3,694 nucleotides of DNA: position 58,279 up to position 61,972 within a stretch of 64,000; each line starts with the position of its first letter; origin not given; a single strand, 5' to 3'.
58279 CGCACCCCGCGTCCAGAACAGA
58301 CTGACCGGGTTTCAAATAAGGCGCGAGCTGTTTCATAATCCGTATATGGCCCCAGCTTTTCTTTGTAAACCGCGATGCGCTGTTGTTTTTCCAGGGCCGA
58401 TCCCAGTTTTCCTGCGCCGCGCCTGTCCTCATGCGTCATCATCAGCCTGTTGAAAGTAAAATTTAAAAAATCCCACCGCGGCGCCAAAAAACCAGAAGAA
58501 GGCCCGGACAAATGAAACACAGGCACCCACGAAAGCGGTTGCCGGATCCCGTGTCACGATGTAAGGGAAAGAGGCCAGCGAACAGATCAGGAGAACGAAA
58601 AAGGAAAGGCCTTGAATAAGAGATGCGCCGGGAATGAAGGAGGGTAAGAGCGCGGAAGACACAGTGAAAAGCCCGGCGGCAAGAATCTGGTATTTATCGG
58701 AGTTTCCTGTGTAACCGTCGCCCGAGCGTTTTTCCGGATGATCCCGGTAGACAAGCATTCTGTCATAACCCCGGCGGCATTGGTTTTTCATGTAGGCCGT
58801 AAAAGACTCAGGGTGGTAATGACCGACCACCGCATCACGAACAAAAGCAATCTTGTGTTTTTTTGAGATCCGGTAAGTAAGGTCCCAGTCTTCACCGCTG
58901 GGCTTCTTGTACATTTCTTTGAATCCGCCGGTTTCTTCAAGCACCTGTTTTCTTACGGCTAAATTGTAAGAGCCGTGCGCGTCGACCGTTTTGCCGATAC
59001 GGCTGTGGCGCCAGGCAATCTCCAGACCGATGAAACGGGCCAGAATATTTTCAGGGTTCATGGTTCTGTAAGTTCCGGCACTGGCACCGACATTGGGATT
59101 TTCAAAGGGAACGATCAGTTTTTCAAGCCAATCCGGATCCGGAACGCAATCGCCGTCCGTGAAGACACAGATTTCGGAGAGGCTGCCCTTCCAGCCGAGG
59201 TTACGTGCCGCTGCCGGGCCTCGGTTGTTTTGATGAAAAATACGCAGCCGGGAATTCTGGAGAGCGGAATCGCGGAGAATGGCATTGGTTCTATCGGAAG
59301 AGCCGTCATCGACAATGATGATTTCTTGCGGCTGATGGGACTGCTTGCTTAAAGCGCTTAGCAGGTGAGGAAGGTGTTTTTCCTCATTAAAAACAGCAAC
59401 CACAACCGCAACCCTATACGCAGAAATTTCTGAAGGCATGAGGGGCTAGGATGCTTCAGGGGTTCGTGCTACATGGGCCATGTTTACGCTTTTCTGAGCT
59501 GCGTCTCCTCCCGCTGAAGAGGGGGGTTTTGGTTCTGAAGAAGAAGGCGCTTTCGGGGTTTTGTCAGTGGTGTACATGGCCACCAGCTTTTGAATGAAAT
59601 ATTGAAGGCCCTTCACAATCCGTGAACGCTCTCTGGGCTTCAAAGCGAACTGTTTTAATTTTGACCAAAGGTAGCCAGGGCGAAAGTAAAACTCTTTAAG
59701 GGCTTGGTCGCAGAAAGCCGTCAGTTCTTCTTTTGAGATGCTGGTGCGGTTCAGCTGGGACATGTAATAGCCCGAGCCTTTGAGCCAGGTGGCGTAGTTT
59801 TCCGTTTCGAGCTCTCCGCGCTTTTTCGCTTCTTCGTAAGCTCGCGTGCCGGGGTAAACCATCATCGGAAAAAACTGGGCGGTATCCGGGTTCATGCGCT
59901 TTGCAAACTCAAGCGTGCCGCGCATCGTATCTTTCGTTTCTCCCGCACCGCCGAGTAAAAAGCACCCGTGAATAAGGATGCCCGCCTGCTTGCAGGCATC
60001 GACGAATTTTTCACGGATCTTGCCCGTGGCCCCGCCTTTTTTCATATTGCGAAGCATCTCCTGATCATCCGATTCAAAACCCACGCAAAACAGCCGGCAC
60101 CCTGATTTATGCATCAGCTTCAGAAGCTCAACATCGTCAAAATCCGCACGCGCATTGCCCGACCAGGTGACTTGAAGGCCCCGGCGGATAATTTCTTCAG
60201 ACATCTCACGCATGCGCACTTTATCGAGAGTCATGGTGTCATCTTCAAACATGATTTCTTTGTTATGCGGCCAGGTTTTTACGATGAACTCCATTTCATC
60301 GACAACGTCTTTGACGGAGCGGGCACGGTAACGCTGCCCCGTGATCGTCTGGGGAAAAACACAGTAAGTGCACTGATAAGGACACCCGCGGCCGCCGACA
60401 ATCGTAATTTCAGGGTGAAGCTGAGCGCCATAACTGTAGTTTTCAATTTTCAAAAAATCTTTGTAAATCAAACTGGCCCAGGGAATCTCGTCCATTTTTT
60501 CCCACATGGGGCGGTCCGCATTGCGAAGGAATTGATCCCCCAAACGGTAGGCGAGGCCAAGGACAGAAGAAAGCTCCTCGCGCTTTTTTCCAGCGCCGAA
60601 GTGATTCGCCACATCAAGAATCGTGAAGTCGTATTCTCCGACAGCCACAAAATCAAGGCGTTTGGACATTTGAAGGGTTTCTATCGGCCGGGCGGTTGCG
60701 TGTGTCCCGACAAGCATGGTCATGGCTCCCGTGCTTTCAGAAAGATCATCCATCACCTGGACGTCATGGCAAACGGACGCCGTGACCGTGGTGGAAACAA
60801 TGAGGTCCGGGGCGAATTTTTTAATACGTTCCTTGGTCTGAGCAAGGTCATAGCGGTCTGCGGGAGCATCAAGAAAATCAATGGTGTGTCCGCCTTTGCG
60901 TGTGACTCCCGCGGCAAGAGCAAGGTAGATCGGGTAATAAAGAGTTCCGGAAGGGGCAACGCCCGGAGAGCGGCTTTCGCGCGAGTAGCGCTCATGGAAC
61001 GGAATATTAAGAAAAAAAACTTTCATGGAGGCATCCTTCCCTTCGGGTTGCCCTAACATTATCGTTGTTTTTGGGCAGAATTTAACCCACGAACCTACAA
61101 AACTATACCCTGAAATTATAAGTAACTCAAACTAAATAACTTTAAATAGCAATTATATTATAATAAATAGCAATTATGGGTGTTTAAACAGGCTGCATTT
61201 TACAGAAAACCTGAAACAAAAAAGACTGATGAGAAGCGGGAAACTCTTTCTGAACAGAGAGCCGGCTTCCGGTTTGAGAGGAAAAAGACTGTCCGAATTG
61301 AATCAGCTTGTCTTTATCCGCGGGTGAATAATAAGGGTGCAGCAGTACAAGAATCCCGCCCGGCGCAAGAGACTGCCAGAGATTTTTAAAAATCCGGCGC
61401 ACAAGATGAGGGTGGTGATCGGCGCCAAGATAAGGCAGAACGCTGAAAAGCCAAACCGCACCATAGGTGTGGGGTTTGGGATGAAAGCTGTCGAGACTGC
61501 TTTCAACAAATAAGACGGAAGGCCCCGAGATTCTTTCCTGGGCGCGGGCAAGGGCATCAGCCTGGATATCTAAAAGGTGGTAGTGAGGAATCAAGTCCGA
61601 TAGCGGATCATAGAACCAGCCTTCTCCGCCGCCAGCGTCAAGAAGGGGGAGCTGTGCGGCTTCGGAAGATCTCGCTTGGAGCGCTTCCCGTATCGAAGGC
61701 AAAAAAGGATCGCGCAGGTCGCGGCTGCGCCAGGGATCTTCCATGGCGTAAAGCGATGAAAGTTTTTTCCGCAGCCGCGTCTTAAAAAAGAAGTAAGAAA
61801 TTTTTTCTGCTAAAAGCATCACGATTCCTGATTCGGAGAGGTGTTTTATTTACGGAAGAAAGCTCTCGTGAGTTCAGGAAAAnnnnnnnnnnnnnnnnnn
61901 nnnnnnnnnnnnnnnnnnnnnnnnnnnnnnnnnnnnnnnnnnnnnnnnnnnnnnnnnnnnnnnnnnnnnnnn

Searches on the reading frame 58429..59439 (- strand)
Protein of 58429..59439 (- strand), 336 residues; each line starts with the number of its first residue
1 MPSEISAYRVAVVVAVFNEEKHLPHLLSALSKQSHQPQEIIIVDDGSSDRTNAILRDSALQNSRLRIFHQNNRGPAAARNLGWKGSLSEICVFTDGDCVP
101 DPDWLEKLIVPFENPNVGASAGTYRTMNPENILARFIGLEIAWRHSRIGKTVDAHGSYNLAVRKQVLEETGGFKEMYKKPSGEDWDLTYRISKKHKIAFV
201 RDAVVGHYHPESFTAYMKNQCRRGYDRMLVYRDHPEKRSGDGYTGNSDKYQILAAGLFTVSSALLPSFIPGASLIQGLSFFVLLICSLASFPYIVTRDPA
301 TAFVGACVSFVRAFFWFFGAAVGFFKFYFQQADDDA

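Call 22: search_protein_families(library=pfam, proteins=[window:58429-59439:-], max_evalue=0.001)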
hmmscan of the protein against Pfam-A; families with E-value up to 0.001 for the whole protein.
window:58429-59439:- (336 aa): 5 families
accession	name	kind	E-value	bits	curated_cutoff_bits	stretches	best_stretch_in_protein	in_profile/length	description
PF00535.33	Glycos_transf_2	-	9.9e-30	104.1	23.3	1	12-128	2-119/168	Glycosyl transferase family 2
PF13641.12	Glyco_tranf_2_3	-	6.9e-21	75.7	27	1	9-224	2-228/230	Glycosyltransferase like family 2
PF10111.15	Glyco_tranf_2_2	-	4.3e-17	63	27.3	2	12-109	2-103/276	Glycosyltransferase like family 2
PF13632.12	Glyco_trans_2_3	-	9.1e-09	35.8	27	1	92-311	3-193/198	Glycosyl transferase family group 2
PF13506.12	Glyco_transf_21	-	3.6e-05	23.7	21.7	1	86-222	29-171/174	Glycosyl transferase family 21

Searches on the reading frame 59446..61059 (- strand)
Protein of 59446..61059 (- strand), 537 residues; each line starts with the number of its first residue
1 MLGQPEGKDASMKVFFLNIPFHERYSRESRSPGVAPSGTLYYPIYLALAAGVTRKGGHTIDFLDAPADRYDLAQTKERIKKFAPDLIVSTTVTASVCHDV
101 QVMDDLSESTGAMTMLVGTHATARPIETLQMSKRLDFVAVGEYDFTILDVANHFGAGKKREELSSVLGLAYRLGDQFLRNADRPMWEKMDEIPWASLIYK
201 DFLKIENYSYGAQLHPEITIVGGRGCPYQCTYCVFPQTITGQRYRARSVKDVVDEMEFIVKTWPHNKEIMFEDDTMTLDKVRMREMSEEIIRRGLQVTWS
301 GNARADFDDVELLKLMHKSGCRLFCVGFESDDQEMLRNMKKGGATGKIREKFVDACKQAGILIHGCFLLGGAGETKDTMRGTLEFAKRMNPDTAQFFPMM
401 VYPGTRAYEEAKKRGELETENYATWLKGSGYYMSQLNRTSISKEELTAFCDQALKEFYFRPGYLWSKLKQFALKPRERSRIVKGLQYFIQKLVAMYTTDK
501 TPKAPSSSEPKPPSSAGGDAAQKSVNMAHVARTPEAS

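Call 22: search_protein_families(library=pfam, proteins=[window:59446-61059:-], max_evalue=0.001)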
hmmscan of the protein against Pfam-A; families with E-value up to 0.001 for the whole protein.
window:59446-61059:- (537 aa): 2 families
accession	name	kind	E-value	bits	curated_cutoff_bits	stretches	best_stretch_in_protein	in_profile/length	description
PF04055.27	Radical_SAM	-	3.5e-18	66.7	29.5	1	222-386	3-166/166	Radical SAM superfamily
PF02310.24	B12-binding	-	3.5e-09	37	32.1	1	34-143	5-113/121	B12 binding domain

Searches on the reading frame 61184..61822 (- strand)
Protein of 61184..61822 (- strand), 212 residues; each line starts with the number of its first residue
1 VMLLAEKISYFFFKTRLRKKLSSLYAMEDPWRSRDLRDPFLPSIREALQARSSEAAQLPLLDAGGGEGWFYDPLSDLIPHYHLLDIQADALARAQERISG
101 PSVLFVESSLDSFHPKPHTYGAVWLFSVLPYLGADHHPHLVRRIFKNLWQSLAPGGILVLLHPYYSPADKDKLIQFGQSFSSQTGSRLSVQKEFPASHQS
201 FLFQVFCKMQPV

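Call 22: search_protein_families(library=pfam, proteins=[window:61184-61822:-], max_evalue=0.001)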
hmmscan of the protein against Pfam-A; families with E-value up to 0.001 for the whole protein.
window:61184-61822:- (212 aa): 4 families
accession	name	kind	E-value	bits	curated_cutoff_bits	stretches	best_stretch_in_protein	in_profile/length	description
PF13649.12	Methyltransf_25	-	6.4e-09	36.8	27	1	61-156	2-97/97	Methyltransferase domain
PF08242.18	Methyltransf_12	-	3.7e-08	34.4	30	1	61-158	1-98/98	Methyltransferase domain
PF08241.18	Methyltransf_11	-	6e-08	33.6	21.2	1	61-160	1-95/95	Methyltransferase domain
PF13489.12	Methyltransf_23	-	4.2e-06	27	27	1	54-167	20-123/164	Methyltransferase domain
